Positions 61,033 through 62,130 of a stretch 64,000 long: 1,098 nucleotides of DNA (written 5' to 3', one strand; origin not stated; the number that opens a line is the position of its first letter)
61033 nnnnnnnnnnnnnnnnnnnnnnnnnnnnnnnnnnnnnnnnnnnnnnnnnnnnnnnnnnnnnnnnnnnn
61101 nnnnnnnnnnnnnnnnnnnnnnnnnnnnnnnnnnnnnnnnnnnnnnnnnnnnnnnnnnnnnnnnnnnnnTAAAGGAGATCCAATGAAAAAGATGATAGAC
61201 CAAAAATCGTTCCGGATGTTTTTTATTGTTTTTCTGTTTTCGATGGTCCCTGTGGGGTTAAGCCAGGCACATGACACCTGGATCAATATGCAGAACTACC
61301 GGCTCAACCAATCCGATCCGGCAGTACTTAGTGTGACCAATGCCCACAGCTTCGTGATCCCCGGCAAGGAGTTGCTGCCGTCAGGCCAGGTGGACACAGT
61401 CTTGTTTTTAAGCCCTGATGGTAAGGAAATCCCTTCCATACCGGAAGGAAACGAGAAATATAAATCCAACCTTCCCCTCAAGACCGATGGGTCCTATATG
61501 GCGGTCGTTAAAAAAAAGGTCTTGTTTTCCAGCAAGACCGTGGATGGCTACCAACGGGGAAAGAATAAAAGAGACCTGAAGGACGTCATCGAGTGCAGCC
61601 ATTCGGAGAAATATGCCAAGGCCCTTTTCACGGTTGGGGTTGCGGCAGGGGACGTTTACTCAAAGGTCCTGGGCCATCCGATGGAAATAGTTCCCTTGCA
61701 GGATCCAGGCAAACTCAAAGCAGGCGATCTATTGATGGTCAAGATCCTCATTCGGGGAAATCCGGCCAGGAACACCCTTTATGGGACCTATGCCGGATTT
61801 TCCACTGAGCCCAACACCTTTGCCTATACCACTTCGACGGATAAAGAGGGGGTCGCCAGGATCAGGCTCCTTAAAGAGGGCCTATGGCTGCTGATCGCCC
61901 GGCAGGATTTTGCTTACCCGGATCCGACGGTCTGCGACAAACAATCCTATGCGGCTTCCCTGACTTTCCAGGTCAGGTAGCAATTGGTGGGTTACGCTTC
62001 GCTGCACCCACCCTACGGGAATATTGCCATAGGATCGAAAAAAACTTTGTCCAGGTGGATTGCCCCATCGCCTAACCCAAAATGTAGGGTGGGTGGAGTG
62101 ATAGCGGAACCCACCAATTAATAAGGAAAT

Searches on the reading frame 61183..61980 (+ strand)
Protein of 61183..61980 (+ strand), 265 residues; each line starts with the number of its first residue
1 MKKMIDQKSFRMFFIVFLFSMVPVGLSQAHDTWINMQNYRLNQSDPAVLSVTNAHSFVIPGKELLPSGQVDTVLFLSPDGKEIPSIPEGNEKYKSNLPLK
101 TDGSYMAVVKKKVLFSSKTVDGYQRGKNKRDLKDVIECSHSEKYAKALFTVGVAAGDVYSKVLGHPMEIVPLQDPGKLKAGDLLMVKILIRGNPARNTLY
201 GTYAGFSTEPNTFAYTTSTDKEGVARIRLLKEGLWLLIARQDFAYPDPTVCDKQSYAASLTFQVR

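Call 11: search_protein_families(library=pfam, proteins=[window:61183-61980:+], max_evalue=0.01)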
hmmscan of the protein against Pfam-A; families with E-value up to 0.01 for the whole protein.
window:61183-61980:+ (265 aa): 1 family
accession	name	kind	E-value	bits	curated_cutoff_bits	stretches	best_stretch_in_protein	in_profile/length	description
PF10670.15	DUF4198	-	3.3e-31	109.5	34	1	28-240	2-206/209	Domain of unknown function (DUF4198)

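Call 15: find_encoding_contigs(protein=window:61183-61980:+, flank=10000, max_places=10)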
Protein window:61183-61980:+ (265 aa): 1 contig read that carries it; 1 place shown.
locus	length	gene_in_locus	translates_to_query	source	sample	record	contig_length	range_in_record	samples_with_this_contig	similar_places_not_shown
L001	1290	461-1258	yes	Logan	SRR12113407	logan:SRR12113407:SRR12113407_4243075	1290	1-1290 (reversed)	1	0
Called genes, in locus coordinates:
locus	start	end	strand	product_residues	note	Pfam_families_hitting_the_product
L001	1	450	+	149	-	?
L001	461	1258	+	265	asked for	PF10670:DUF4198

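Call 32: find_homologous_proteins(query=window:61183-61980:+, max_evalue=1e-20)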
Query window:61183-61980:+ (265 aa): 68 proteins with E <= 1e-20 among 625 candidates.
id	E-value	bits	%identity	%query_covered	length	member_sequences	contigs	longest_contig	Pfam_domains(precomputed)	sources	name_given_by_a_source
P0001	8.6e-174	594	100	100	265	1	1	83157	PF10670.16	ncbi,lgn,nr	ncbi:MAG: DUF4198 domain-containing protein [Deltaproteobacteria bacterium]|nr:DUF4198 domain-contai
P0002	9.4e-154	528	87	100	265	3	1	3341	PF10670.16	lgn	-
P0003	1.9e-135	468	77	100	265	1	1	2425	PF10670.16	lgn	-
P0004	4.4e-106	372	63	99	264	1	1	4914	PF10670.16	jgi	jgi:uncharacterized GH25 family protein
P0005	9.4e-106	371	65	99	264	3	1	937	PF10670.16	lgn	-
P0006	1.1e-105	371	68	89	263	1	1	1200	PF10670.16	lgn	-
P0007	2.3e-102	360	62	99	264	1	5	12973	PF10670.16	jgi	jgi:uncharacterized GH25 family protein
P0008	2.7e-102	360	62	99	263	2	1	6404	PF10670.16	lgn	-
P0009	1.9e-101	357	62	97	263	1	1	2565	PF10670.16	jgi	jgi:uncharacterized GH25 family protein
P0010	2.5e-101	356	62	99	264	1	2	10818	PF10670.16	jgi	jgi:uncharacterized GH25 family protein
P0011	3.0e-101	356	62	95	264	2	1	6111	PF10670.16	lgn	-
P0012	3.6e-98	346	58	99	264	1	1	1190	PF10670.16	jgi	jgi:uncharacterized GH25 family protein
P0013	2.4e-96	340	57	99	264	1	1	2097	PF10670.16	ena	-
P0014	9.0e-95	335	65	86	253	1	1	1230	PF10670.16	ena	-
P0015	5.3e-94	332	57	98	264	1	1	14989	PF10670.16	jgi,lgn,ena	-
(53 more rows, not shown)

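Call 33: find_encoding_contigs(protein=P0002, flank=10000, max_places=3)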
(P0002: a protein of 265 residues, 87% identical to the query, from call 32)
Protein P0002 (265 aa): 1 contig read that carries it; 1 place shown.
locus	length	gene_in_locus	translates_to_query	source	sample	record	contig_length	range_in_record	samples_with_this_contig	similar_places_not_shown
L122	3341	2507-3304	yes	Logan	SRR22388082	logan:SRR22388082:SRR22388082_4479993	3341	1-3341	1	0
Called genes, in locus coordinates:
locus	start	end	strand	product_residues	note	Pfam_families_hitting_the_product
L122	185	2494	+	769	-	PF07715:Plug, PF00593:TonB_dep_Rec_b-barrel, PF14905:OMP_b-brl_3 (weak)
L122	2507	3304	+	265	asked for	PF10670:DUF4198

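Call 34: find_encoding_contigs(protein=P0003, flank=10000, max_places=3)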
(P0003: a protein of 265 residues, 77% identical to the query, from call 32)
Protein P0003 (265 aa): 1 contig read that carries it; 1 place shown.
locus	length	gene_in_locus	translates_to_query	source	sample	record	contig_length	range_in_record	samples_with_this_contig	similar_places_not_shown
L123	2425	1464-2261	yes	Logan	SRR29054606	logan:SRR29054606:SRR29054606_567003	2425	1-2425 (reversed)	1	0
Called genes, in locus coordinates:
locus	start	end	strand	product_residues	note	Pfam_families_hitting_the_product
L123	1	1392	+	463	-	?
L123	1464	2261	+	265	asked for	PF10670:DUF4198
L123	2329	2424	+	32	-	?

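Call 35: find_encoding_contigs(protein=P0007, flank=10000, max_places=3)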
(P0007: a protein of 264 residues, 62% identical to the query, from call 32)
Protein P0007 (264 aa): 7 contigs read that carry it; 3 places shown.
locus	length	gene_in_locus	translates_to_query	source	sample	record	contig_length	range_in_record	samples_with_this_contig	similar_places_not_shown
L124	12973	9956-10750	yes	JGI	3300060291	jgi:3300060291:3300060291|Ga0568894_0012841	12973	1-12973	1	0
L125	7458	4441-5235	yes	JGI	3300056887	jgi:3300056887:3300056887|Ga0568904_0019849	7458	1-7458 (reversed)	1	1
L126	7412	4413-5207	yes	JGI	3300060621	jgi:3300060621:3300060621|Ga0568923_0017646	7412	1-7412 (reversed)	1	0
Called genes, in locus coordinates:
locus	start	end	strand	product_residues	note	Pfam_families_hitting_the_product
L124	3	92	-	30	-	?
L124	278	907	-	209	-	PF03466:LysR_substrate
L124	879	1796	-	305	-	PF01256:Carb_kinase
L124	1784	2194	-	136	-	PF11823:Se_S_carrier (faint), PF26554:DUF8182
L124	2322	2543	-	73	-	PF01206:TusA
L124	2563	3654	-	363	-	PF04143:Sulf_transp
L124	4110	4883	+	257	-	PF10670:DUF4198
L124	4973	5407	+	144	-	-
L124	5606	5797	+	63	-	-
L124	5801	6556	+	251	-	PF03544:TonB_C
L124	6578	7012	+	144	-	PF01618:MotA_ExbB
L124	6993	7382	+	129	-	PF02472:ExbD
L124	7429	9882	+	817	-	PF07715:Plug, PF00593:TonB_dep_Rec_b-barrel, PF14905:OMP_b-brl_3 (weak)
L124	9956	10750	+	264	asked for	PF10670:DUF4198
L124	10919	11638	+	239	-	PF10670:DUF4198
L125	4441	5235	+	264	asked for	PF10670:DUF4198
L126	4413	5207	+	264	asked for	PF10670:DUF4198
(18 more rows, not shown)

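Call 36: find_encoding_contigs(protein=P0010, flank=10000, max_places=3)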
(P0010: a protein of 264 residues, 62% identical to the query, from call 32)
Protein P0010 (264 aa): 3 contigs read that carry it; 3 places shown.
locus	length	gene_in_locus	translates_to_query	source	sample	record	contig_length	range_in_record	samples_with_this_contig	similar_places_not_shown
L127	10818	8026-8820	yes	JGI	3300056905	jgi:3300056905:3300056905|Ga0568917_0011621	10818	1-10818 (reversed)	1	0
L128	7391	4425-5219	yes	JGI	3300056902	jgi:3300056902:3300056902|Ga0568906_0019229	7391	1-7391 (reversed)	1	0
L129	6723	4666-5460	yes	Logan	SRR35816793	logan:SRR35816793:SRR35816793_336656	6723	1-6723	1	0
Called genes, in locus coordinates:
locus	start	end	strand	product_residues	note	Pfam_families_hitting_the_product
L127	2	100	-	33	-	?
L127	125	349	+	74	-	-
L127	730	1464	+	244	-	PF13649:Methyltransf_25 (weak)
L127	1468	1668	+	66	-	PF26551:DUF8180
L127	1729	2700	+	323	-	PF01073:3Beta_HSD, PF01370:Epimerase, PF16363:GDP_Man_Dehyd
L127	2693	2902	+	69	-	PF10133:CooT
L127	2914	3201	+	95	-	-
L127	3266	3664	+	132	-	PF18498:DUF5618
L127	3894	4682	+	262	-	PF03544:TonB_C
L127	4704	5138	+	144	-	PF01618:MotA_ExbB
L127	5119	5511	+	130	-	PF02472:ExbD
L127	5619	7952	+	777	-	PF07715:Plug, PF00593:TonB_dep_Rec_b-barrel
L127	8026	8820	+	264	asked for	PF10670:DUF4198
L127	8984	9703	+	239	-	PF10670:DUF4198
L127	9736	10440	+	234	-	PF10670:DUF4198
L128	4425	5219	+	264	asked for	PF10670:DUF4198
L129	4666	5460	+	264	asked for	PF10670:DUF4198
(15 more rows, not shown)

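Call 65: list_cluster_members(proteins=[P0001])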
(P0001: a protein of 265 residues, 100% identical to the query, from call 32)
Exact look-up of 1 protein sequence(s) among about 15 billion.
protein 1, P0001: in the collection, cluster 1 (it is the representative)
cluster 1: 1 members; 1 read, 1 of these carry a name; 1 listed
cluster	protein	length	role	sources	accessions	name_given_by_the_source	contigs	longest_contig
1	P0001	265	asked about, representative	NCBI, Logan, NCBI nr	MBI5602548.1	MAG: DUF4198 domain-containing protein [Deltaproteobacteria bacterium] | DUF4198 domain-containing protein [Deltaproteobacteria bacterium]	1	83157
